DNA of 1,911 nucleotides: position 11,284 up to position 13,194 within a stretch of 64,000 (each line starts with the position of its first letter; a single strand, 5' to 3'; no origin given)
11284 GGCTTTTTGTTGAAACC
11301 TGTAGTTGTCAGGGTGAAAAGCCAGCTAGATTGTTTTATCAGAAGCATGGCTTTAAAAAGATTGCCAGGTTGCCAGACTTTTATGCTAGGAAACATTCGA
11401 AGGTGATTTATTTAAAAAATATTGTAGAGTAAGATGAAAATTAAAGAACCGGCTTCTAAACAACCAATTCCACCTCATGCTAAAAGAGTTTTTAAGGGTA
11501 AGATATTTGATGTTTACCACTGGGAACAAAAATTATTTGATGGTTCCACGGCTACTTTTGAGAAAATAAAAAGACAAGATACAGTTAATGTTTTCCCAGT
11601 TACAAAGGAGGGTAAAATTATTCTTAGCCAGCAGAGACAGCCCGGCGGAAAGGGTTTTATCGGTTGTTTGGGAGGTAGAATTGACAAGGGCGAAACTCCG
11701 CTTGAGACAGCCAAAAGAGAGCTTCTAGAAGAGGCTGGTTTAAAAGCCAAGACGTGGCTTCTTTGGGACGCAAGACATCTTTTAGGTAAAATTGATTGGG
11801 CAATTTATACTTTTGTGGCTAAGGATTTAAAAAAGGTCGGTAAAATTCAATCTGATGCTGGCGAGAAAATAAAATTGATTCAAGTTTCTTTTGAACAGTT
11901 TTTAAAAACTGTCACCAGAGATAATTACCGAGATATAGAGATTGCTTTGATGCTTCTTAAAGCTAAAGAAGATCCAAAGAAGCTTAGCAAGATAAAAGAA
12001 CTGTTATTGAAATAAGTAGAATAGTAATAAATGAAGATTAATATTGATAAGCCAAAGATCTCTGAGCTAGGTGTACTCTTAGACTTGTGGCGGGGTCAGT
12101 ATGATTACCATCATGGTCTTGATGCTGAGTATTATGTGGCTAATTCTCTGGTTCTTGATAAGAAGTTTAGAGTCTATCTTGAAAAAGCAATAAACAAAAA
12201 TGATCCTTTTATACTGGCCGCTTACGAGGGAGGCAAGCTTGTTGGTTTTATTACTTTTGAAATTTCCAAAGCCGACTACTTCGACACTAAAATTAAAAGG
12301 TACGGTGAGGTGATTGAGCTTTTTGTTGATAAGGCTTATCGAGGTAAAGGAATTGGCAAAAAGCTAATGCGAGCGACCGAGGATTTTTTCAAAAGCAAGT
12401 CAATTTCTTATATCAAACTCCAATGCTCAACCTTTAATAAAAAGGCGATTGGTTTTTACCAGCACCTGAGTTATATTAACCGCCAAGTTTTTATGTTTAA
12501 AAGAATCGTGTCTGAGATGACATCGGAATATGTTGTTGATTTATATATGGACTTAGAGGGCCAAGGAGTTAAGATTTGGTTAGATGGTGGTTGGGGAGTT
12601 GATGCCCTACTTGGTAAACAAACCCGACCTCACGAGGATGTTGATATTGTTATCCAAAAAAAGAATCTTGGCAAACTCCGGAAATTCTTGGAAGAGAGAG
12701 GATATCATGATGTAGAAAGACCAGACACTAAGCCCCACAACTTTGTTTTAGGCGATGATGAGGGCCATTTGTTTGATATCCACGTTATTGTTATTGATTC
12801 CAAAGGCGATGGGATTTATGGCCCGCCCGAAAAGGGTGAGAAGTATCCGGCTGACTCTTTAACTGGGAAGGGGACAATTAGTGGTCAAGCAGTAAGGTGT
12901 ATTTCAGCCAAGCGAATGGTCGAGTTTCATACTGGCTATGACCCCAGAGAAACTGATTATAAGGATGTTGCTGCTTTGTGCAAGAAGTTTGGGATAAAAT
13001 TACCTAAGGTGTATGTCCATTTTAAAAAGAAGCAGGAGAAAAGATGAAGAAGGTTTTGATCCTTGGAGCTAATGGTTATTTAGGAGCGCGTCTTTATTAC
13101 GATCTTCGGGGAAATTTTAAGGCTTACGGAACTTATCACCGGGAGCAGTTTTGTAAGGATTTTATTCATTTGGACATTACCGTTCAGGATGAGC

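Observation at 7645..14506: Accessory-looking island of antibiotic-modifying-type enzymes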

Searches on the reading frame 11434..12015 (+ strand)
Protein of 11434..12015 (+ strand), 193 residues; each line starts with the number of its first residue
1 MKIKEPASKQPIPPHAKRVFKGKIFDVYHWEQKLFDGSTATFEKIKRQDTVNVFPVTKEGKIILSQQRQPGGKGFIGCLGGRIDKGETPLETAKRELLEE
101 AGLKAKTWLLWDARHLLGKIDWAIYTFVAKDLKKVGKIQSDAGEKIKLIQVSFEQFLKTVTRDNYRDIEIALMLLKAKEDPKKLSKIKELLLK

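Call 3: search_protein_families(library=pfam, proteins=[window:11434-12015:+], max_evalue=0.01)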
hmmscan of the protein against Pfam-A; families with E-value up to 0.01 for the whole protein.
window:11434-12015:+ (193 aa): 2 families
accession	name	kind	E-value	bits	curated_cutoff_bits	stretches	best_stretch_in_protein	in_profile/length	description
PF00293.34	NUDIX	-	4.2e-14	53.1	21.1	1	47-158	2-121/134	NUDIX domain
PF22327.2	Nudt16-like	-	0.0093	16.4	27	0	52-116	14-76/161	U8 snoRNA-decapping enzyme-like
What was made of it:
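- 11434..12015 (+): Nudix hydrolase, 193 aa, ADP-ribose pyrophosphatase (NudF/NudE) type. PF00293 (call 3).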

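Call 4: search_protein_families(library=ncbifam, proteins=[window:11434-12015:+], max_evalue=0.01)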
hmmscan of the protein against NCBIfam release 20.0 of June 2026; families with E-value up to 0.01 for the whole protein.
window:11434-12015:+ (193 aa): 12 families
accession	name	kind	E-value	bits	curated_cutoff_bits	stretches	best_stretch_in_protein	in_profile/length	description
NF008736.0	PRK11762.1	equivalog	5.4e-13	48.9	169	1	9-167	6-167/186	ADP compounds hydrolase NudE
NF006961.0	PRK09438.1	equivalog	2.1e-05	24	103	1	44-115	4-75/151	dihydroneopterin triphosphate diphosphatase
TIGR00586.1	mutt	equivalog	6.4e-05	23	97.9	1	79-150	37-107/129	8-oxo-dGTP diphosphatase MutT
TIGR02705.1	nudix_YtkD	equivalog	0.00011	21.8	154.4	1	45-107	21-78/156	RNA deprotection pyrophosphohydrolase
NF003791.0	PRK05379.2-3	equivalog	0.00019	20.7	409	1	56-107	209-260/340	bifunctional nicotinamide-nucleotide adenylyltransferase/Nudix hydroxylase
NF001938.0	PRK00714.1-5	equivalog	0.00021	20.7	116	1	80-134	51-98/172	RNA pyrophosphohydrolase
NF008044.0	PRK10776.1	equivalog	0.00026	20.9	148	1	75-112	32-69/130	8-oxo-dGTP diphosphatase MutT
NF007834.0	PRK10546.1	equivalog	0.00091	19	156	1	56-106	11-62/135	pyrimidine (deoxy)nucleoside triphosphate diphosphatase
NF041652.1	Nud_hyd_Dein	equivalog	0.0015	18.8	200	1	58-107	23-76/152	Nudix hydrolase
NF003786.0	PRK05379.1-2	equivalog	0.0022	17.3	397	1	56-107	225-276/354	bifunctional nicotinamide-nucleotide adenylyltransferase/Nudix hydroxylase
NF003788.0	PRK05379.1-5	equivalog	0.0026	17.1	354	1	56-106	220-270/351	bifunctional nicotinamide-nucleotide adenylyltransferase/Nudix hydroxylase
NF006530.0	PRK08999.1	equivalog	0.0029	16.7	245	1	58-111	16-70/315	Nudix family hydrolase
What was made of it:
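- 11434..12015 (+): NudE 48.9 bits against 169 (call 4).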

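Call 59: search_protein_families(library=padloc, proteins=[window:11434-12015:+], max_evalue=0.001)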
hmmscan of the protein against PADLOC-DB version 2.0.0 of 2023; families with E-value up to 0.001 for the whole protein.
window:11434-12015:+ (193 aa): 1 family
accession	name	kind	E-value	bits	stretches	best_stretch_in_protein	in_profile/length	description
PDLC04899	PDC-S07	-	5.4e-06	24.1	1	56-133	13-93/135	-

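Call 72: search_solved_structures(query=window:11434-12012:+, max_evalue=0.001)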
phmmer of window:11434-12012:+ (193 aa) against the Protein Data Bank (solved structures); distinct sequences matched with E-value up to 0.001: 23.
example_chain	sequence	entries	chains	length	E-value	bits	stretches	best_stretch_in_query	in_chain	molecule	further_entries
9jax_E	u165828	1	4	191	2.4e-14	56.6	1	17-176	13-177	ADP-ribose pyrophosphatase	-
8zr8_A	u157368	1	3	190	2.4e-14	56.6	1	17-169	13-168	Methanol dehydrogenase activator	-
8wv3_A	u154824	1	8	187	2.4e-14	56.6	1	17-175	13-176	ADP-ribose pyrophosphatase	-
5c7q_A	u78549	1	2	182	1.4e-13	54.1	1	16-169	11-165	NudF protein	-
5c7t_A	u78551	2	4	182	3.8e-13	52.7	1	16-169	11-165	NudF protein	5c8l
2yvm_A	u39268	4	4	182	1.4e-10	44.3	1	53-184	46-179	MutT/nudix family protein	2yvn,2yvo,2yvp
1v8i_A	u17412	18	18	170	6.6e-09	38.8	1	18-159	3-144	ADP-ribose pyrophosphatase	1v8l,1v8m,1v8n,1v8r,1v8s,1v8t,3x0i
1v8v_A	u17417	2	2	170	1.8e-08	37.5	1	18-159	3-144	ADP-ribose pyrophosphatase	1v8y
1v8u_A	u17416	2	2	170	1.8e-08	37.5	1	18-159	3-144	ADP-ribose pyrophosphatase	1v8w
1mk1_A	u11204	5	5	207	1.3e-06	31.4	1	19-140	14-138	ADPR pyrophosphatase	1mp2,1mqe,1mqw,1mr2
5i8u_G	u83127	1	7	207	1.6e-06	31.1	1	19-140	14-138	ADP-ribose pyrophosphatase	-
5otn_A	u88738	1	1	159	3.6e-05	26.7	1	55-107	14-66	Nudix (Nucleoside diphosphate linked moiety X)-type motif 1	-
5hzx_A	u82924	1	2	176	4e-05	26.5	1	54-107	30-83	Nudix (Nucleoside diphosphate linked moiety X)-type motif 1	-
6dby_A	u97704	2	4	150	8e-05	25.5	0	51-106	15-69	Nudix hydrolase 1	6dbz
5gp0_E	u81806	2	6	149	8.6e-05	25.4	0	52-107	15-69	Nudix hydrolase 1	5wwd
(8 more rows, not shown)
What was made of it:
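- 11434..12015 (+): PDB ADPR pyrophosphatases at E=2e-14 (call 72).
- The Nudix matches ADPR pyrophosphatase (call 72). The Nudix is the common ADP-ribose pyrophosphatase type (call 72).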

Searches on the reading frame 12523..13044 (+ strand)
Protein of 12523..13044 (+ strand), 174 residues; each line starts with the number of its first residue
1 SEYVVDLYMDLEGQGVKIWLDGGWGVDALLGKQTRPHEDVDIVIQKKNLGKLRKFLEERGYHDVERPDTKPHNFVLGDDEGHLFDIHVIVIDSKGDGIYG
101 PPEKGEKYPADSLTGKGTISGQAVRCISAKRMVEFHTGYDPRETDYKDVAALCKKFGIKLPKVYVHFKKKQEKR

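Call 27: find_related_loci(query=A1, collection=metagenome_contigs, flank=10000)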
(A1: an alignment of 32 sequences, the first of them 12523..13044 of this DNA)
Query A1 (174 aa) in metagenome_contigs; peptide patterns used: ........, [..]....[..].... (x = any residue, [..] = any of these).
600 stretches matched a pattern (row limit reached: there are more); 557 encode a relative of the query (tblastn E <= 1e-3); the best 80 are kept; 80 distinct loci.
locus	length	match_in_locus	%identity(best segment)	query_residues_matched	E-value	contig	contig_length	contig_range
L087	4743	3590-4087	63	4-169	9e-71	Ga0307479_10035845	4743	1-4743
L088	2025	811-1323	60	4-174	2e-71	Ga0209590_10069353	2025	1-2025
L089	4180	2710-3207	62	4-169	2e-69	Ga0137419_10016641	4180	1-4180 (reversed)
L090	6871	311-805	62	1-165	3e-69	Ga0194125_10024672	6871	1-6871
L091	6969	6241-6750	60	1-170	1e-68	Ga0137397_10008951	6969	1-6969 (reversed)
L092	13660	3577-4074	60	4-169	2e-68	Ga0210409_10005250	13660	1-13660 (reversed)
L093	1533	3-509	60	6-174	2e-71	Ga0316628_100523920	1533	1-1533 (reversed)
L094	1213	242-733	62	4-167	3e-72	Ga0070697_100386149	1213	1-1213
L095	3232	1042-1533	61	5-168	4e-68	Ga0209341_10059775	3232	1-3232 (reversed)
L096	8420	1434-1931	57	4-169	1e-67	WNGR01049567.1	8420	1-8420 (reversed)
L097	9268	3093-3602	60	1-170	1e-67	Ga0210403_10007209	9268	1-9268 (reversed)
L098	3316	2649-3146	59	4-169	1e-67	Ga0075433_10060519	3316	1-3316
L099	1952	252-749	57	4-169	7e-69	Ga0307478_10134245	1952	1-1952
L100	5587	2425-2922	58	4-169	4e-67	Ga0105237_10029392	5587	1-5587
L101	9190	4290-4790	59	4-171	7e-67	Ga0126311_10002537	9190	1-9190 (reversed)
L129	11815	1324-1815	52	1-164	1e-59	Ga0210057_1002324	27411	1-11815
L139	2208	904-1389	57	4-163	2e-57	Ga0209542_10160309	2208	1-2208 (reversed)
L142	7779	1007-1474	57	4-164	4e-56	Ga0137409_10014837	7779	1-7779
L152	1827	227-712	54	5-165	8e-56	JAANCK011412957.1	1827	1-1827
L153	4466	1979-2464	50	4-170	4e-54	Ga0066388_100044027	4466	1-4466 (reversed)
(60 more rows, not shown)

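Call 32: search_protein_families(library=pfam, alignment_id=A2, max_evalue=0.001)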
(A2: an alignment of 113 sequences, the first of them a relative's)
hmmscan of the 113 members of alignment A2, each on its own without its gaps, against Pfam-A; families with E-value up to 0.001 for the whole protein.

A. member 1, L094:690-1211:+ (174 aa): 13 families
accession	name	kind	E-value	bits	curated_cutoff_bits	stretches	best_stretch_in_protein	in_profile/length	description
PF08241.18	Methyltransf_11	-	4e-24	85.5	21.2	1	70-163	1-95/95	Methyltransferase domain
PF13649.12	Methyltransf_25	-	3.3e-23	82.6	27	1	70-159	2-97/97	Methyltransferase domain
PF13847.12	Methyltransf_31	-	2.7e-17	63.3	27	1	68-167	6-113/145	Methyltransferase domain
PF08242.18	Methyltransf_12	-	1.9e-16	61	30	1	70-161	1-98/98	Methyltransferase domain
PF13489.12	Methyltransf_23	-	1.2e-14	54.8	27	1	67-169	24-122/164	Methyltransferase domain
PF01209.24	Ubie_methyltran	-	4.7e-09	36.4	20.1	1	65-168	47-156/233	ubiE/COQ5 methyltransferase family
PF00398.26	RrnaAD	-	3e-08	33.5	24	1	67-134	32-103/263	Ribosomal RNA adenine dimethylase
PF05401.17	NodS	-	1.1e-07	32.4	24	1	64-148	42-125/201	Nodulation protein S (NodS)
PF02353.26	CMAS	-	6.5e-06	26.1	27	1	67-163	64-164/273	Mycolic acid cyclopropane synthetase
PF05175.20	MTS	-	2.3e-05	24.5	23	1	58-163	23-138/170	Methyltransferase small domain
PF00891.24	Methyltransf_2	-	0.00027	20.8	22.3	1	69-168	66-169/210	O-methyltransferase domain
PF05219.18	DREV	-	0.00053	19.6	26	1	67-163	96-186/265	DREV methyltransferase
PF02390.23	Methyltransf_4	-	0.00084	19.3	24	0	69-122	5-62/173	Putative methyltransferase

B. families by the number of members that match (of 113 scanned): 148 families (the first 25 are shown)
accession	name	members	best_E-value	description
PF08241.18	Methyltransf_11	6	4e-24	Methyltransferase domain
PF13649.12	Methyltransf_25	6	1.1e-23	Methyltransferase domain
PF13847.12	Methyltransf_31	6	1e-19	Methyltransferase domain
PF08242.18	Methyltransf_12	6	1.2e-18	Methyltransferase domain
PF13489.12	Methyltransf_23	6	5.4e-18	Methyltransferase domain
PF21686.3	LigD_Prim-Pol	3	1.4e-78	LigD, primase-polymerase domain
PF01904.24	DUF72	3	1.7e-66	Protein of unknown function DUF72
PF13298.12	LigD_N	3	9.1e-43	DNA Ligase D 3'-phosphoesterase domain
PF01068.26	DNA_ligase_A_M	3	3.7e-34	ATP dependent DNA ligase domain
PF04679.21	DNA_ligase_A_C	3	1.4e-27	ATP dependent DNA ligase C terminal region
PF12867.12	DinB_2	3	1.3e-19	DinB superfamily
PF12802.13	MarR_2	3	3.1e-10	MarR family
PF01209.24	Ubie_methyltran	3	4.7e-09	ubiE/COQ5 methyltransferase family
PF01047.28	MarR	3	6.2e-08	MarR family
PF13463.12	HTH_27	3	6.2e-08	Winged helix DNA-binding domain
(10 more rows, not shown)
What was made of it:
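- On Conserved operon or pathway: The neighbour census shows 148 families in 113 ORFs (call 32).
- Their 113 immediate neighbours fall in 148 Pfam families; the commonest is class I MT at 6/113 (call 32).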

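Call 33: search_protein_families(library=pfam, proteins=[L091:5371-6783:+, L129:697-1824:+, L152:3-1055:+, L142:467-1501:+, L153:1925-2944:+, L139:886-1884:+], max_evalue=0.0001)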
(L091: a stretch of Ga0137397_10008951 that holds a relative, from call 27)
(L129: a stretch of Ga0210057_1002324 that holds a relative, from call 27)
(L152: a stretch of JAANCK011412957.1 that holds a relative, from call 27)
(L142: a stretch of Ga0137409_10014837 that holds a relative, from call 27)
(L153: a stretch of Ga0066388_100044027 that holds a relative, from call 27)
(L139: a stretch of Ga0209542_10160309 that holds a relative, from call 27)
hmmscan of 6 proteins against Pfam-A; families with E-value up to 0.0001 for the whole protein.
L091:5371-6783:+ (471 aa): 2 families
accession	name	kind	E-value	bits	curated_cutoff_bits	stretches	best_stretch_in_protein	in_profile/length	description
PF10706.15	Aminoglyc_resit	-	9.2e-33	113.9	21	1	294-442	2-149/149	Aminoglycoside-2''-adenylyltransferase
PF14907.12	NTP_transf_5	-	1.3e-07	31.8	31.2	1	292-383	58-148/249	Uncharacterised nucleotidyltransferase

L129:697-1824:+ (376 aa): 5 families
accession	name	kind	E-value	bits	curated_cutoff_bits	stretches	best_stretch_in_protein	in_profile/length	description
PF10706.15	Aminoglyc_resit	-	2.7e-30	105.9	21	1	213-358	2-146/149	Aminoglycoside-2''-adenylyltransferase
PF06821.19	Ser_hydrolase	-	9.2e-16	58.7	22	1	25-199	2-166/172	Serine hydrolase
PF00561.26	Abhydrolase_1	-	1.1e-07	32.3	25.8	1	25-132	4-116/245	alpha/beta hydrolase fold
PF12697.13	Abhydrolase_6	-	2.9e-07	31.8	26.3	1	25-215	2-180/217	Alpha/beta hydrolase family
PF14907.12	NTP_transf_5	-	3.7e-05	23.9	31.2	1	241-298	89-144/249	Uncharacterised nucleotidyltransferase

L152:3-1055:+ (351 aa): 0 families

L142:467-1501:+ (345 aa): 3 families
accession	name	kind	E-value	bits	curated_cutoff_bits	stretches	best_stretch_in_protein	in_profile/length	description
PF04229.20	GrpB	-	1.9e-48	165.1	25.5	1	5-166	2-157/159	GrpB protein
PF10706.15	Aminoglyc_resit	-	2.1e-31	109.5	21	1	181-324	2-149/149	Aminoglycoside-2''-adenylyltransferase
PF14907.12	NTP_transf_5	-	1.6e-11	44.7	31.2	1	173-303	52-182/249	Uncharacterised nucleotidyltransferase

L153:1925-2944:+ (340 aa): 6 families
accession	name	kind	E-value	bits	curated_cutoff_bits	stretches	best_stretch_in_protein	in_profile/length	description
PF10706.15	Aminoglyc_resit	-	1.1e-30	107.1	21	1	19-161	2-148/149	Aminoglycoside-2''-adenylyltransferase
PF00583.31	Acetyltransf_1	-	1.3e-14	54.9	20.7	1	197-319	4-114/116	Acetyltransferase (GNAT) family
PF13508.13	Acetyltransf_7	-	6.1e-10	39.8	27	1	236-321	3-82/84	Acetyltransferase (GNAT) domain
PF13673.13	Acetyltransf_10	-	2.7e-07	31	23.6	1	227-329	23-115/128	Acetyltransferase (GNAT) domain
PF14907.12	NTP_transf_5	-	7.7e-07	29.4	31.2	1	9-143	50-184/249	Uncharacterised nucleotidyltransferase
PF13527.13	Acetyltransf_9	-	3.2e-05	24.4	25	0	186-322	2-125/127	Acetyltransferase (GNAT) domain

L139:886-1884:+ (333 aa): 6 families
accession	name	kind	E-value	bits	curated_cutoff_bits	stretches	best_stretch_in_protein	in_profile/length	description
PF10706.15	Aminoglyc_resit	-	2e-26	93.3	21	1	7-157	2-149/149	Aminoglycoside-2''-adenylyltransferase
PF13671.12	AAA_33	-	6.4e-20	72.4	27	1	171-310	1-143/143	AAA domain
PF08433.16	KTI12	-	4.1e-13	49.9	22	1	171-310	3-140/271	Chromatin associated protein KTI12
PF01202.28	SKI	-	2.5e-07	31.4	22.1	1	180-288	3-107/159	Shikimate kinase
PF14907.12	NTP_transf_5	-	7.7e-07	29.4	31.2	1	7-174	60-230/249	Uncharacterised nucleotidyltransferase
PF13207.12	AAA_17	-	8.1e-05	23.4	27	0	176-290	2-126/136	AAA domain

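Call 64: find_related_loci(query=A1, collection=viral_contigs, flank=8000)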
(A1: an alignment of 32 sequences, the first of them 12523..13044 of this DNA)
Query A1 (174 aa) in viral_contigs; peptide patterns used: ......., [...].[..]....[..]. (x = any residue, [..] = any of these).
112 stretches matched a pattern; 39 encode a relative of the query (tblastn E <= 1e-3); 39 distinct loci.
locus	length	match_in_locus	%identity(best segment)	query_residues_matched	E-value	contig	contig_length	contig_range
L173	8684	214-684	46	4-165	4e-45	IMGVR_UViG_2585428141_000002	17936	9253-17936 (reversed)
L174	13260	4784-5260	38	5-167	3e-38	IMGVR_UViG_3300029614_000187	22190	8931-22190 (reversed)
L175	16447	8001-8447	38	12-164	3e-34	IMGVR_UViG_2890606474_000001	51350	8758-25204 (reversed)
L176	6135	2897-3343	39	12-164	2e-34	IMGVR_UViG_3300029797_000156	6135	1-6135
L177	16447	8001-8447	39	12-164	2e-34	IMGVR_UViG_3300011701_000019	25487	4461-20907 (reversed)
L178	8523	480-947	37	5-164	1e-34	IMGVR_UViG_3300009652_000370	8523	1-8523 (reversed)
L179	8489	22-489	37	5-164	1e-34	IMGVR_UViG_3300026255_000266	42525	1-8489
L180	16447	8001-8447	38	12-164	3e-34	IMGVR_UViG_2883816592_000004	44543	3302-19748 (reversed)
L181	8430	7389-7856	36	5-164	3e-34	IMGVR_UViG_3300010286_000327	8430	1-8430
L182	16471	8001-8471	35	4-164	5e-34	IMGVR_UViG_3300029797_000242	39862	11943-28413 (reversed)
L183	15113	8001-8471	35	4-164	5e-34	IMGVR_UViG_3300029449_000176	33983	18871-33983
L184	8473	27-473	38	12-164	1e-33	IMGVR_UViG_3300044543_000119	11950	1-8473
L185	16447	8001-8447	38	11-164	1e-32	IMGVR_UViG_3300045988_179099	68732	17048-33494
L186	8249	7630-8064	41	15-164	1e-32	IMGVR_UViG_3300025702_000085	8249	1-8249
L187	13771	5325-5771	38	11-164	3e-32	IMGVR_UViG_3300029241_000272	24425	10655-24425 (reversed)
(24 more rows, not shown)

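Call 68: search_dna_similar(query=window:12523-13044:+, collection=plasmids, mode=protein, max_rows=12)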
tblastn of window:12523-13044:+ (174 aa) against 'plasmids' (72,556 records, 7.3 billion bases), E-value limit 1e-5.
Records with a match: 128; places in all: 135; records where one place covers at least 80% of the query: 118.
Best place of each record, by identity: <60% 128.
By first word of the organism name: Staphylococcus 61; Streptomyces 21; Ligilactobacillus 7; Glaesserella 5; Campylobacter 4; Limosilactobacillus 4; Enterococcus 3; Lactiplantibacillus 2; Latilactobacillus 2; Lactococcus 2; and 16 more.
By predicted mobility (MOB-suite, as given by PLSDB): non-mobilizable 66; mobilizable 57; conjugative 5.
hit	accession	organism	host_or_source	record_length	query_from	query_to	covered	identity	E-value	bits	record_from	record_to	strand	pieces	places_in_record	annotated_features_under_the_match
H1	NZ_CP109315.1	Streptomyces sp. NBC_01601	-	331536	4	162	91%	45.0%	3e-32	128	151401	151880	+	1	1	aminoglycoside nucleotidyltransferase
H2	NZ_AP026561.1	Deinococcus aetherius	-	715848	2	161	92%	40.0%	1e-35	138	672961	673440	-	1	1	hypothetical protein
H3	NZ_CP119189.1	Clostridium perfringens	goat,fecal sample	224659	16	167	87%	38.2%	5e-28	115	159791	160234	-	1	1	LnuP: lincosamide nucleotidyltransferase (LNU) | lnu(P): lincosamide nucleotidyltransferase Lnu(P)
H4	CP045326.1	Mycobacterium sp. THAF192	pure culture,Surface of a polyethylene ...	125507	1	149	86%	38.9%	4e-27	113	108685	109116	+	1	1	linA: Lincosamide resistance protein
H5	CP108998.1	Streptomyces sp. NBC_00708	-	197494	4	161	91%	36.3%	3e-25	108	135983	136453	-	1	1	amino acid transporter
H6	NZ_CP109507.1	Streptomyces sp. NBC_01423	-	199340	4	161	91%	36.3%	2e-21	97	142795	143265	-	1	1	amino acid transporter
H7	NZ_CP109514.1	Streptomyces sp. NBC_01420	-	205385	4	161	91%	36.3%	2e-21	97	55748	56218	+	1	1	amino acid transporter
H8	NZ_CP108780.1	Streptomyces sp. NBC_00891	-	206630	4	161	91%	36.3%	2e-21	97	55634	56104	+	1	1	amino acid transporter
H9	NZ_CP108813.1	Streptomyces sp. NBC_00869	-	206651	4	161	91%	36.3%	2e-21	97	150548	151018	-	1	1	amino acid transporter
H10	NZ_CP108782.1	Streptomyces sp. NBC_00890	-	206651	4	161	91%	36.3%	2e-21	97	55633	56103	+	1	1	amino acid transporter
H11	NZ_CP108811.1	Streptomyces sp. NBC_00870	-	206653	4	161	91%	36.3%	2e-21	97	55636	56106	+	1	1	amino acid transporter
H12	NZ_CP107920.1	Streptomyces sp. NBC_00441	-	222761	11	158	85%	38.0%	7e-24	103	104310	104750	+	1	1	amino acid transporter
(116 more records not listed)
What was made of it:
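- On Lnu/ANT(2'') nucleotidyltransferase fold (PF10706): 38% identity to Lnu(P) (call 68) is too low to transfer substrate specificity.
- Closest known: Lincosamide nucleotidyltransferases Lnu. Different: Only about 35-38% identical to validated Lnu enzymes (call 68).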
